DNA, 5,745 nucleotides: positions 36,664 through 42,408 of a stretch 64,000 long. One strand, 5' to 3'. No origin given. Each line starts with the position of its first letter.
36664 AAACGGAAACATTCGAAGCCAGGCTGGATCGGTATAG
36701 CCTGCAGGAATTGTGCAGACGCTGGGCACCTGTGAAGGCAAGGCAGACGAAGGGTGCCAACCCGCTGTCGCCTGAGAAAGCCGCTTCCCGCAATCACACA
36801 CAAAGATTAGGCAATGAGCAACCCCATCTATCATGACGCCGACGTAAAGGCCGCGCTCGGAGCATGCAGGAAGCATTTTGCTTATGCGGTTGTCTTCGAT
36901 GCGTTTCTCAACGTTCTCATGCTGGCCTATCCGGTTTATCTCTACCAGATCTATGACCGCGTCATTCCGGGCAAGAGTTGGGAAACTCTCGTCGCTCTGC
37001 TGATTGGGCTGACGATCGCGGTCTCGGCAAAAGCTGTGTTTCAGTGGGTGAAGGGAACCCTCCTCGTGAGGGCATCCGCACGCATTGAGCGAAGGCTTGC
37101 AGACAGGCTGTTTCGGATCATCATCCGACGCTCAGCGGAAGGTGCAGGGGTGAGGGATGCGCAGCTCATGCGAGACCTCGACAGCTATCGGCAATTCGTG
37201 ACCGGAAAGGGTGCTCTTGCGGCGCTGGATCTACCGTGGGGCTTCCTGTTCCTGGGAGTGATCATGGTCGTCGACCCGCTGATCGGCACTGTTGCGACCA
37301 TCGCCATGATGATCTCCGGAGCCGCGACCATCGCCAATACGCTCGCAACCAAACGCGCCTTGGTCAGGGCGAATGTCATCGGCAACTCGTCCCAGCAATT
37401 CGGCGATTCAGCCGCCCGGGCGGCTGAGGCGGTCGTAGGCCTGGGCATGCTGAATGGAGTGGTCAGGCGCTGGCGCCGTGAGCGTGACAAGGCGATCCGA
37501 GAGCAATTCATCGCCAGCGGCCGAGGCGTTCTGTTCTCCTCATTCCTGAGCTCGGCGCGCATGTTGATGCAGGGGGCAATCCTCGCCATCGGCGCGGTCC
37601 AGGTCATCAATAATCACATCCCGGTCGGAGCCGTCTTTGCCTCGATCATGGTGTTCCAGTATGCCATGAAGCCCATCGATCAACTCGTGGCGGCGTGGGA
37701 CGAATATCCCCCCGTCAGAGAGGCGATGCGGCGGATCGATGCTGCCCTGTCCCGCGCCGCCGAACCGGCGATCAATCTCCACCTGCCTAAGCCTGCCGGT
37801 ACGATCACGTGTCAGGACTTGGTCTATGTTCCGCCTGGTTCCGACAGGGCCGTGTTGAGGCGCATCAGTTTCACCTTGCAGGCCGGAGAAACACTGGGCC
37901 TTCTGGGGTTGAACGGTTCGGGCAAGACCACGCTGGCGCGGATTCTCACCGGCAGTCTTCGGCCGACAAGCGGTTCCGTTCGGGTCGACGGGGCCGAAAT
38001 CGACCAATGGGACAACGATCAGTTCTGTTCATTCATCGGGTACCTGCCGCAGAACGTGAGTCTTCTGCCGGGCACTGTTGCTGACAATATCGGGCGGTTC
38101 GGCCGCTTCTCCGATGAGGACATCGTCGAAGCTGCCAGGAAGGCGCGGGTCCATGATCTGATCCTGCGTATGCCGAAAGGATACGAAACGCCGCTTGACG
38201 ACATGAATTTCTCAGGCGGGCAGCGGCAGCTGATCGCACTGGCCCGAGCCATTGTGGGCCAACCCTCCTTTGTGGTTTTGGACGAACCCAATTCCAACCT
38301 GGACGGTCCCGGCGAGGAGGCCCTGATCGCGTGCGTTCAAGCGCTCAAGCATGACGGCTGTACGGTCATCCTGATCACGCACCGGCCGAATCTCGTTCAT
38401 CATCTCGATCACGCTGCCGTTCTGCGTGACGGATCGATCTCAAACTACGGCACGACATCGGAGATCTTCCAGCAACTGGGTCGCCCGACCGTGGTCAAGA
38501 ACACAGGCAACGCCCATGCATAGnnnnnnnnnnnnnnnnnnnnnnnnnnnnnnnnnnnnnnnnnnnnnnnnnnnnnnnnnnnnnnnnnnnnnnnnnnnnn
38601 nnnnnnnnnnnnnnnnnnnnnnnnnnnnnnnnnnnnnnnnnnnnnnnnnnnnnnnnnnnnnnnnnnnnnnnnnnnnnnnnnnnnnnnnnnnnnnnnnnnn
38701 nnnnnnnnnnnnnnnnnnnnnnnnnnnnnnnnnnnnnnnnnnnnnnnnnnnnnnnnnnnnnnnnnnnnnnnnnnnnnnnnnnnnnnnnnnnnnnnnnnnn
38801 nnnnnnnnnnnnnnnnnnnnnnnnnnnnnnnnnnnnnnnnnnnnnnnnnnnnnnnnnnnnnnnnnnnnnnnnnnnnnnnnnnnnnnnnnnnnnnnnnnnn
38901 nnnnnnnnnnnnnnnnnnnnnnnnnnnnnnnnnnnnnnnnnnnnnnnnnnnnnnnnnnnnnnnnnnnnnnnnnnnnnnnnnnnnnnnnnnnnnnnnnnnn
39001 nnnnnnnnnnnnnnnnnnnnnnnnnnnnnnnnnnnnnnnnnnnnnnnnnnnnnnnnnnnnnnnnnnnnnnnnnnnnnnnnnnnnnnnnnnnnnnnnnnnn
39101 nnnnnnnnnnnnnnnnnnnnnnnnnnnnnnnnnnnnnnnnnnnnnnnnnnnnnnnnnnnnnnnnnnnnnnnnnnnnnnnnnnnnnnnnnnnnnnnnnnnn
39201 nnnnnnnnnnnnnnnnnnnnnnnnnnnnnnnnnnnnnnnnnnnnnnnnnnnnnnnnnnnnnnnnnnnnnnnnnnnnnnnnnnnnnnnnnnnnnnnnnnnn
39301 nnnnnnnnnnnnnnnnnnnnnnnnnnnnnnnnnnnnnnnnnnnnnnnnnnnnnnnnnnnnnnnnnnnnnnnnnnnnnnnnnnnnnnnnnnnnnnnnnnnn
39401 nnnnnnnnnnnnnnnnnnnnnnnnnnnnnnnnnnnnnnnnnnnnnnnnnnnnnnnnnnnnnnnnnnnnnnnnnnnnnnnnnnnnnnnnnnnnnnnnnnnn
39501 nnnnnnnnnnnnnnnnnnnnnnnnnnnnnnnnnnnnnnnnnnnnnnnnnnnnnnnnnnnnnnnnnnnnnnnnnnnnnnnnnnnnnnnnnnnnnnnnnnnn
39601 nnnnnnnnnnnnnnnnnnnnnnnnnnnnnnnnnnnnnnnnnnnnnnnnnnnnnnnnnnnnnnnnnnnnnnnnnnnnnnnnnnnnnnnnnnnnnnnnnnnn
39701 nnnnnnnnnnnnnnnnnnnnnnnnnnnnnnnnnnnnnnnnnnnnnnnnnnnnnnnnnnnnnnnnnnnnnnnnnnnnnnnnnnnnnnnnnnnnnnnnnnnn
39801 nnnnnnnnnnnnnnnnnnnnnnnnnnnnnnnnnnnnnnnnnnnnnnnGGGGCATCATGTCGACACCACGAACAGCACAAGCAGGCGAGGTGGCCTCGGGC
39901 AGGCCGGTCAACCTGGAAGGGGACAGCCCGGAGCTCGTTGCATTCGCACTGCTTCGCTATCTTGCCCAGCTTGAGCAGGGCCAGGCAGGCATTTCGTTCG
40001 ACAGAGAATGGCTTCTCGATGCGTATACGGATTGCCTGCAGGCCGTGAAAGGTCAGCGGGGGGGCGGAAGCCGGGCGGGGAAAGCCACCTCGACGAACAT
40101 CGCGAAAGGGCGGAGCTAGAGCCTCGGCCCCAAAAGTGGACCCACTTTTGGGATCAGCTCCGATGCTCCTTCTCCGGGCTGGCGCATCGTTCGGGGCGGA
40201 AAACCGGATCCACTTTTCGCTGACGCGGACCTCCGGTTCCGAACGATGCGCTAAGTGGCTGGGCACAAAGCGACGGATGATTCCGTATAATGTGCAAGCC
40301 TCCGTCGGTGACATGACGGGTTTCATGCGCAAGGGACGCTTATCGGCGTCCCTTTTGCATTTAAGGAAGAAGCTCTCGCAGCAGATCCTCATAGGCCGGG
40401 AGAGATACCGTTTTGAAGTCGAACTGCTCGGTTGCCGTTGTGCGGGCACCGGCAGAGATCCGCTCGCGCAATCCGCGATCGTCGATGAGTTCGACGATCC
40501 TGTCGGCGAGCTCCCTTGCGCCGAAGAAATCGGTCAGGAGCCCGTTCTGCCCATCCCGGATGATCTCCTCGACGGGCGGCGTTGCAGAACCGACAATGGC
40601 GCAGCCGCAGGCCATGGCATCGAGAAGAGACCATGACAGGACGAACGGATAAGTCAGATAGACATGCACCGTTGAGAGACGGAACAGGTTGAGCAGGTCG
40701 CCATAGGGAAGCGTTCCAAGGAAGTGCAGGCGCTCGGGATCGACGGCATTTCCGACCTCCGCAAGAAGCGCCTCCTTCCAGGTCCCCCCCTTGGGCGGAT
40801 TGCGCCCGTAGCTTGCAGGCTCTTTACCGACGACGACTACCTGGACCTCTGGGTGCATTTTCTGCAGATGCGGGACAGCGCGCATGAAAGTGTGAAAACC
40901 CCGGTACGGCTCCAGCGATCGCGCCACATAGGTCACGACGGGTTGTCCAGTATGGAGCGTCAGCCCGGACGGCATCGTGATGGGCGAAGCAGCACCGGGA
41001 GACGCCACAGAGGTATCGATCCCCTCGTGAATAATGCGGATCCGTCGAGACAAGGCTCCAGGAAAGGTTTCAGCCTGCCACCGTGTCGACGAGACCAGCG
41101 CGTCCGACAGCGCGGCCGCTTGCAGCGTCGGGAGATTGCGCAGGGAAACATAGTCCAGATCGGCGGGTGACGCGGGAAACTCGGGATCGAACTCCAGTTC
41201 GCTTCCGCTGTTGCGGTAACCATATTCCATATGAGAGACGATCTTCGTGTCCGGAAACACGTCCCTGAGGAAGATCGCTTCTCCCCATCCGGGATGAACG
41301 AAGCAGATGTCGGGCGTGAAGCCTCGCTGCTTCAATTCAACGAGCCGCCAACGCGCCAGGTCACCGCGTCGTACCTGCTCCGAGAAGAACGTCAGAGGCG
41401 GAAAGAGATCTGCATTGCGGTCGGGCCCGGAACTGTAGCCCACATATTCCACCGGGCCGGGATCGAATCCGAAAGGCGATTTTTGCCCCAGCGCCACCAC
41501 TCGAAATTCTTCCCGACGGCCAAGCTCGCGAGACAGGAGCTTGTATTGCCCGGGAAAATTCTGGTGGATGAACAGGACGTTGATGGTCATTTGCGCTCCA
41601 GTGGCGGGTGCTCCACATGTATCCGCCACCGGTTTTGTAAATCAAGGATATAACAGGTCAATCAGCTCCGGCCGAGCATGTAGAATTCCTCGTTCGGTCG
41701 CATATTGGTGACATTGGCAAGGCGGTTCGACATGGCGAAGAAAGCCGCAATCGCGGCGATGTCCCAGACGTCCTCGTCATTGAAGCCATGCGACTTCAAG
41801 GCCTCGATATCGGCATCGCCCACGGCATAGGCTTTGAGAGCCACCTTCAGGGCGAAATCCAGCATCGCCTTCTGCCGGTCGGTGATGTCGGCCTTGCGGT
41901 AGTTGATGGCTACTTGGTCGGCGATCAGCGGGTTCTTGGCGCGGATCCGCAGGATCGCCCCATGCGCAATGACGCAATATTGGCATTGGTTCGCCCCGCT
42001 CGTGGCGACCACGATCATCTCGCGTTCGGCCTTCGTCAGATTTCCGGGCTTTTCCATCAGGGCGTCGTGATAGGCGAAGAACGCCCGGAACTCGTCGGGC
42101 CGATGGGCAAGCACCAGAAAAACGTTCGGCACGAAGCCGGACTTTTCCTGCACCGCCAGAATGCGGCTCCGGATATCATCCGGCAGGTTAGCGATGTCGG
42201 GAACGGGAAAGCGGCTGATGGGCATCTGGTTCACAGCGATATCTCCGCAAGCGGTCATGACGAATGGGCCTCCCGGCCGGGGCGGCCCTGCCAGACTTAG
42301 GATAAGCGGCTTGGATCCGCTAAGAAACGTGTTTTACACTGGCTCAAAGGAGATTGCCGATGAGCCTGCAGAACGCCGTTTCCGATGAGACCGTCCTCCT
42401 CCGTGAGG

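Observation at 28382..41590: Lower-GC island joining an RTX/type I secretion operon to five glycan-modifying enzymes, with no glycan export or priming genes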

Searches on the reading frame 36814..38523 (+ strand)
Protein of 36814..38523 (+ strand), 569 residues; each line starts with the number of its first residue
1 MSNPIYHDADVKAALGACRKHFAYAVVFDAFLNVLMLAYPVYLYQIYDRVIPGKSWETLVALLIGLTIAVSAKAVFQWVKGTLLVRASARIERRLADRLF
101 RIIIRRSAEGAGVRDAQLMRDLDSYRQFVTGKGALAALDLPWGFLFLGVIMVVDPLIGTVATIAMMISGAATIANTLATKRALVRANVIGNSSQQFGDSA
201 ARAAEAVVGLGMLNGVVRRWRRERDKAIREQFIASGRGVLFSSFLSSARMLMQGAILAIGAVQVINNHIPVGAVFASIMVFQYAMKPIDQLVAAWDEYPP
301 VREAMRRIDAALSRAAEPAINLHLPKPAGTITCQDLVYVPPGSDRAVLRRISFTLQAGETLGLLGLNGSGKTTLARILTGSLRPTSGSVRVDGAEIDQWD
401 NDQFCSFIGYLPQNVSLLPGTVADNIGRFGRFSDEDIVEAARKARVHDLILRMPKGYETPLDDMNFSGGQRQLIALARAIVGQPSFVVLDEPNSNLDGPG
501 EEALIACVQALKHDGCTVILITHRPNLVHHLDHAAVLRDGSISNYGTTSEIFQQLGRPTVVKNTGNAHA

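Call 3: search_protein_families(library=pfam, proteins=[window:36814-38523:+], max_evalue=0.01)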
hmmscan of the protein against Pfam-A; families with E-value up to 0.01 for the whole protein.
window:36814-38523:+ (569 aa): 4 families
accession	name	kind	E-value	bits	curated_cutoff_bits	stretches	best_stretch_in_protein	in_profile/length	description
PF00005.33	ABC_tran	-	2.2e-31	109.7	25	1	348-493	1-136/137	ABC transporter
PF00664.28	ABC_membrane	-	1.7e-14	54.6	28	1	23-286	2-272/274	ABC transporter transmembrane region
PF13304.12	AAA_21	-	3.3e-07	31.1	27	1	454-528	228-303/304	AAA domain, putative AbiEii toxin, Type IV TA system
PF02463.25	SMC_N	-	2.1e-06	27.8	40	1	464-533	135-207/220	RecF/RecN/SMC N terminal domain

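Call 6: search_protein_families(library=ncbifam, proteins=[window:36814-38523:+], max_evalue=0.001)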
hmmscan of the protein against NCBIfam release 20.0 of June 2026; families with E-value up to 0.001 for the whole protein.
window:36814-38523:+ (569 aa): 188 families (the best 25 are shown)
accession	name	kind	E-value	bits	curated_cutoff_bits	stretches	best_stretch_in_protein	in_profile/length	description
TIGR01842.1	type_I_sec_PrtD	subfamily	9.3e-163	542.6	510.15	1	17-555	3-544/544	type I secretion system permease/ATPase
TIGR03375.1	type_I_sec_LssB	subfamily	5.8e-100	335.6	693.1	1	17-556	146-693/696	type I secretion system permease/ATPase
TIGR01846.1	type_I_sec_HlyB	subfamily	3.2e-72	243.9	725.55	1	18-556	137-683/694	type I secretion system permease/ATPase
TIGR03796.1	NHLM_micro_ABC1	equivalog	1.8e-70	238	853.3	1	11-556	145-703/710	NHLP family bacteriocin export ABC transporter peptidase/permease/ATPase subunit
TIGR02857.1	CydD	equivalog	2e-57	195.3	435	1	19-536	2-528/529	thiol reductant ABC exporter subunit CydD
TIGR03797.1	NHLM_micro_ABC2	equivalog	8.6e-55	186.5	709.4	1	12-556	128-676/686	NHLP bacteriocin export ABC transporter permease/ATPase subunit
TIGR00958.1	3a01208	subfamily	3.3e-52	177.7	874.6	1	248-554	394-703/711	antigen peptide transporter 2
TIGR02868.1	CydC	equivalog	1.7e-49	168.9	329.05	1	145-525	143-530/530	thiol reductant ABC exporter subunit CydC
TIGR02204.1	MsbA_rel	hypoth_equivalog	1.7e-48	165.7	780.4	1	225-554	224-564/576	ABC transporter, permease/ATP-binding protein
TIGR01193.1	bacteriocin_ABC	subfamily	9.8e-47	159.9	523.85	1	249-556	389-700/708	peptide cleavage/export ABC transporter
TIGR02203.1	MsbA_lipidA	equivalog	1.9e-45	155.4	602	1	250-563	250-567/572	lipid A export permease/ATP-binding protein MsbA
NF052233.1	CphA_assoc_ABC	equivalog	1.1e-44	153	880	1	59-556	229-734/766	cyanophycin metabolism-associated ABC transporter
NF010178.0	PRK13657.1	equivalog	2.9e-42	144.9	733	1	253-557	254-562/588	glucan ABC transporter ATP-binding protein/ permease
NF008379.0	PRK11174.1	equivalog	2.2e-41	142.2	684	1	329-556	348-575/588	heme ABC transporter permease/ATP-binding protein CydD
NF045513.1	HepA_fam_ABC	equivalog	1.3e-40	139.4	725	1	248-556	288-600/610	heterocyst formation ABC transporter subunit HepA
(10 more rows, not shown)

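Call 22: list_cluster_members(proteins=[P0001, window:36814-38523:+, window:33795-34796:+, window:41662-42258:-])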
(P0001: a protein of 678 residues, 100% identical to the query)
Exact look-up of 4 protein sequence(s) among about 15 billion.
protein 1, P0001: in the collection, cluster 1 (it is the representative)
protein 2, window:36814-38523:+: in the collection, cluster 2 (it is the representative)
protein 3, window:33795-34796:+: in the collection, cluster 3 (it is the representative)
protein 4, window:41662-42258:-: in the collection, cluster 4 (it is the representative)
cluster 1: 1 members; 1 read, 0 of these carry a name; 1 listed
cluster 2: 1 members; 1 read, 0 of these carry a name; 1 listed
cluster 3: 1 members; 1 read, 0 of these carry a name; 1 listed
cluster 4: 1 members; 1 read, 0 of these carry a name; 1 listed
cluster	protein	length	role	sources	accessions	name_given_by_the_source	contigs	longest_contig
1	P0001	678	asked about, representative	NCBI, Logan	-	-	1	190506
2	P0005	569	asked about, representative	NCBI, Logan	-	-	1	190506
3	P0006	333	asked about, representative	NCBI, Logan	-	-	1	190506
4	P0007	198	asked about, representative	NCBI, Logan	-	-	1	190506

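Call 83: search_dna_similar(query=window:36814-38523:+, collection=plasmids, mode=protein, max_evalue=1e-60, max_rows=40, rows=best)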
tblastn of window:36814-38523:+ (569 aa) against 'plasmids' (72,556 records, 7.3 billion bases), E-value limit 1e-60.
Records with a match: 498; places in all: 726; records where one place covers at least 80% of the query: 498.
Best place of each record, by identity: 60-80% 1; <60% 497.
By first word of the organism name: Sinorhizobium 88; Rhizobium 79; Phaeobacter 58; Pseudosulfitobacter 33; Azospirillum 16; Paracoccus 15; Shinella 15; Ensifer 14; Sulfitobacter 13; Leisingera 13; and 62 more.
By predicted mobility (MOB-suite, as given by PLSDB): non-mobilizable 347; mobilizable 78; conjugative 73.
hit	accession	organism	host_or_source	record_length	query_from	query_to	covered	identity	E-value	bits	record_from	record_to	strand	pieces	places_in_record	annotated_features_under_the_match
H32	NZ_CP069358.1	Microvirga sp. VF16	Vachellia farnesiana,Cell culture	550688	6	567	99%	68.4%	0e+0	829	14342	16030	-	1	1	type I secretion system permease/ATPase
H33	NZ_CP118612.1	Ensifer adhaerens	Pure isolate,Rhizosphere of Cyperus ...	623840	10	560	97%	40.6%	5e-117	389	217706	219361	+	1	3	type I secretion system permease/ATPase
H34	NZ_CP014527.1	Haematospirillum jordaniae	Homo sapiens,Blood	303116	10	561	97%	37.7%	1e-116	388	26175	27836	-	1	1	type I secretion system permease/ATPase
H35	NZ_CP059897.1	Ciceribacter thiooxidans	mixed culture,soil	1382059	2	567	99%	36.7%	1e-101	344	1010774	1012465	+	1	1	none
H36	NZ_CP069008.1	Sulfitobacter mediterraneus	Skeletonema costatum,The surface ...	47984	19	558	95%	38.0%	8e-115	382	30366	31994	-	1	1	type I secretion system permease/ATPase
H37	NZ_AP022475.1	Pseudomonas monteilii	-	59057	7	555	96%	37.3%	5e-113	377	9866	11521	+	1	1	type I secretion system permease/ATPase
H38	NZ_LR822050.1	Pseudomonas putida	-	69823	7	555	96%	37.3%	5e-113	377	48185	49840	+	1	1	type I secretion system permease/ATPase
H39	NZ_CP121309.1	Ensifer adhaerens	bacterial colony,soil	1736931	10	551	95%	37.7%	2e-94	323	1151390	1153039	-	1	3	none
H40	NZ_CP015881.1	Ensifer adhaerens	silty clay loam soil (pH 6.1)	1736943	10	551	95%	37.7%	2e-94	323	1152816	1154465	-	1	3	none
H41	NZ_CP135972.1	Pseudomonas sp. DTU_2021_1001937_2_SI_NGA_ILE_001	Homo sapiens,blood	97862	7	555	96%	37.1%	6e-113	377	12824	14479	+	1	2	type I secretion system permease/ATPase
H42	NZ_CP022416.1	Pseudosulfitobacter pseudonitzschiae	Skeletonema marinoi strain RO5AC,Cell ...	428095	7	554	96%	37.1%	8e-110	368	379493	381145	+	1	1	ABC transporter transmembrane domain-containing protein | ATP-binding cassette domain-containing protein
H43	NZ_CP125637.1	Rhizobium leguminosarum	Phaseolus vulgaris,Pure culture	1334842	19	555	94%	37.9%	2e-94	323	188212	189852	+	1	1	record has no annotation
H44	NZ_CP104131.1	Sinorhizobium sp. K101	Phaseolus vulgaris,cell ...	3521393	4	556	97%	36.7%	5e-104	351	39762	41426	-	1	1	none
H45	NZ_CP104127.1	Sinorhizobium sp. M103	Phaseolus vulgaris,cell ...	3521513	4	556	97%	36.7%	5e-104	351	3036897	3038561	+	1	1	none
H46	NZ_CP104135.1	Sinorhizobium sp. C101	Phaseolus vulgaris,cell ...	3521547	4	556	97%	36.7%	5e-104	351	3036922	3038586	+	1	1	none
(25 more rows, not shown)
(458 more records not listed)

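Call 84: get_annotated_region(hit=H33, flank=12000)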
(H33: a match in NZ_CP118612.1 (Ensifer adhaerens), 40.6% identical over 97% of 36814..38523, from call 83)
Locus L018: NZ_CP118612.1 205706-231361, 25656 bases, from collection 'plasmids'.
description: Ensifer adhaerens strain CTYH.Ch1 plasmid pCTYH.Ch1_2, complete sequence
organism: Ensifer adhaerens (NCBI taxid 106592)
taxonomy: Bacteria; Pseudomonadota; Alphaproteobacteria; Hyphomicrobiales; Rhizobiaceae; Ensifer; Ensifer adhaerens
host: -; source: Pure isolate,Rhizosphere of Cyperus brevifolius; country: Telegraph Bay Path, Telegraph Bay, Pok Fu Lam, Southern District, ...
typing (MOB-suite, as given by PLSDB): non-mobilizable
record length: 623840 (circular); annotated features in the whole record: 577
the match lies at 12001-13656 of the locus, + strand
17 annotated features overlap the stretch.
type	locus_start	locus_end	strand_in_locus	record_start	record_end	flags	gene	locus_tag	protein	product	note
CDS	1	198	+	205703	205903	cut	-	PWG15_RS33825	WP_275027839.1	hypothetical protein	-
CDS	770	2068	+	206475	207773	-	-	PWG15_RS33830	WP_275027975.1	sorbosone dehydrogenase family protein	-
CDS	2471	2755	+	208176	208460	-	-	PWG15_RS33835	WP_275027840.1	hypothetical protein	-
CDS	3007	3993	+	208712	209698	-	-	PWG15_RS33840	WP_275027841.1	PAS domain-containing sensor histidine kinase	-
CDS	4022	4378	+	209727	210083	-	-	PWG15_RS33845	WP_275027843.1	response regulator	GO:0000160 - phosphorelay signal transduction system [Evidence IEA]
CDS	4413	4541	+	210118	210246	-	-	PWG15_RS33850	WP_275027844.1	DUF1515 family protein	-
CDS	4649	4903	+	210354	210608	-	-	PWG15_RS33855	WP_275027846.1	hypothetical protein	-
CDS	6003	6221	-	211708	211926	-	-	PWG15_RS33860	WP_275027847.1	hypothetical protein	-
CDS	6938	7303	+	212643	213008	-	-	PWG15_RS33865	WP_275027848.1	VOC family protein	-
CDS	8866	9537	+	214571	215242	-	-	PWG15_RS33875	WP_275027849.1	DUF938 domain-containing protein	-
CDS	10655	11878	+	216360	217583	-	-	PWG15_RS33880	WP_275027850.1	hypothetical protein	-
CDS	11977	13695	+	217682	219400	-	-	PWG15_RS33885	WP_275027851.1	type I secretion system permease/ATPase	GO:0030253 - protein secretion by the type I secretion system [Evidence IEA]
CDS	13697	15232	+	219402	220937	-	-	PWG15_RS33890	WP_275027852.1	HlyD family type I secretion periplasmic adaptor subunit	GO:0030253 - protein secretion by the type I secretion system [Evidence IEA]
CDS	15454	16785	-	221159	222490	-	-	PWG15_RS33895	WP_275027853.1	HlyD family type I secretion periplasmic adaptor subunit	GO:0030253 - protein secretion by the type I secretion system [Evidence IEA]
CDS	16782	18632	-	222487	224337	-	-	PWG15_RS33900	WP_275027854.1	type I secretion system permease/ATPase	GO:0030253 - protein secretion by the type I secretion system [Evidence IEA]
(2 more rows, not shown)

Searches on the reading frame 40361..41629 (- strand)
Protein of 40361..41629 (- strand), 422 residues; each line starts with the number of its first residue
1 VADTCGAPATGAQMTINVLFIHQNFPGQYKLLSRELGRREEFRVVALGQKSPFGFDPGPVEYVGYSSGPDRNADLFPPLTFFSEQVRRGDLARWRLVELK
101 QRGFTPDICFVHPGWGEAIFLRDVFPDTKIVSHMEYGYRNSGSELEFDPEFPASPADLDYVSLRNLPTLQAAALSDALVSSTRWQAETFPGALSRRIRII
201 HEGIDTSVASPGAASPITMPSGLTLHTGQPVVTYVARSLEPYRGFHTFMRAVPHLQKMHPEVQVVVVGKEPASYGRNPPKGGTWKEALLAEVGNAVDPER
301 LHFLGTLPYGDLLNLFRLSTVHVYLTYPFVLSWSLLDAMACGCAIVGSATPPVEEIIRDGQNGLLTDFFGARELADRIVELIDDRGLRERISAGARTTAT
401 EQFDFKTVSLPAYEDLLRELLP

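Call 3: search_protein_families(library=pfam, proteins=[window:40361-41629:-], max_evalue=0.01)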
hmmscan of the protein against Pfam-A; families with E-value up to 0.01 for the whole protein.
window:40361-41629:- (422 aa): 4 families
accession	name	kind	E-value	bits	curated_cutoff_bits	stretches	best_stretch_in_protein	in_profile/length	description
PF12000.14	Glyco_trans_4_3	-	4.5e-42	144.1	25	1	43-207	4-166/168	Glycosyl transferase family 4 group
PF00534.26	Glycos_transf_1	-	2.3e-24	86.3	26.4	1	226-396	12-170/172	Glycosyl transferases group 1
PF13692.12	Glyco_trans_1_4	-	1.7e-18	67.7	27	1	230-384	2-142/142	Glycosyl transferases group 1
PF13524.12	Glyco_trans_1_2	-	6.6e-08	33.1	25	1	255-404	9-134/144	Glycosyl transferase-like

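Call 6: search_protein_families(library=ncbifam, proteins=[window:40361-41629:-], max_evalue=0.001)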
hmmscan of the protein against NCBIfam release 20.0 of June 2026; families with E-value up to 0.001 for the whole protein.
window:40361-41629:- (422 aa): 14 families
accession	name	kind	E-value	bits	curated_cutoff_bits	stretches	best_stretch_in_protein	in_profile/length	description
NF041876.1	EPS_EpsE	equivalog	3.8e-19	69.2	400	1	187-406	178-383/389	exopolysaccharide biosynthesis GT4 family glycosyltransferase EpsE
TIGR03449.1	mycothiol_MshA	equivalog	4.9e-16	58.6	462.5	1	169-400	159-385/406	D-inositol-3-phosphate glycosyltransferase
TIGR04063.1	stp3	hypoth_equivalog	1.1e-12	47.5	442.05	1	193-420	178-395/397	TIGR04063 family PEP-CTERM/XrtA system glycosyltransferase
TIGR03999.1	thiol_BshA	equivalog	5.5e-11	42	273.7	1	299-421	255-374/375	N-acetyl-alpha-D-glucosaminyl L-malate synthase BshA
TIGR04047.1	MSMEG_0565_glyc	hypoth_equivalog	2.4e-10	40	259.85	1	177-400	142-357/373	MSMEG_0565 family glycosyltransferase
TIGR02149.1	glgA_Coryne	subfamily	5.3e-10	39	302.4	1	188-410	162-381/391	glycogen synthase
NF038229.1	Glyco4_Geo_Pelo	equivalog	9.8e-10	37.9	400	1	191-420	129-336/338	GPMC system family 4 glycosyltransferase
TIGR03088.1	stp2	hypoth_equivalog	4.9e-09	35.7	409.05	1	195-421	160-374/374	TIGR03088 family PEP-CTERM/XrtA system glycosyltransferase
TIGR04157.1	glyco_rSAM_CFB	subfamily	4.2e-07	29.3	400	1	195-408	193-398/406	TIGR04157 family glycosyltransferase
NF041139.1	TreT_Thcocales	equivalog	3.3e-06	26.1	775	1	227-419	227-411/412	trehalose synthase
NF012028.0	PRK15484.1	subfamily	1.2e-05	24.5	618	1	197-409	163-368/380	lipopolysaccharide N-acetylglucosaminyltransferase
TIGR02472.1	sucr_P_syn_N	equivalog_domain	0.00023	20.1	576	1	323-397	347-419/439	sucrose-phosphate synthase, putative, glycosyltransferase domain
NF038298.1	EPS_HpsO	equivalog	0.00066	18.6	575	0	334-406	304-374/388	hormogonium polysaccharide biosynthesis glycosyltransferase HpsO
TIGR03087.1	stp1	hypoth_equivalog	0.00084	18.6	316.65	0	185-273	183-271/397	TIGR03087 family PEP-CTERM/XrtA system glycosyltransferase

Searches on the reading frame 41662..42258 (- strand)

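Call 4: search_protein_families(library=pfam, proteins=[window:41662-42258:-], max_evalue=0.01)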
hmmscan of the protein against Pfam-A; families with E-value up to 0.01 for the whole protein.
window:41662-42258:- (198 aa): 2 families
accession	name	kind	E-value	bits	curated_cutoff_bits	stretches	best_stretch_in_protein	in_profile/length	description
PF02627.25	CMD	-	4.7e-14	52.6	23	1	54-104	1-50/84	Carboxymuconolactone decarboxylase family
PF04636.18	PA26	-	0.00093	18.7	29.4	1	37-99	29-91/445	PA26 p53-induced protein (sestrin)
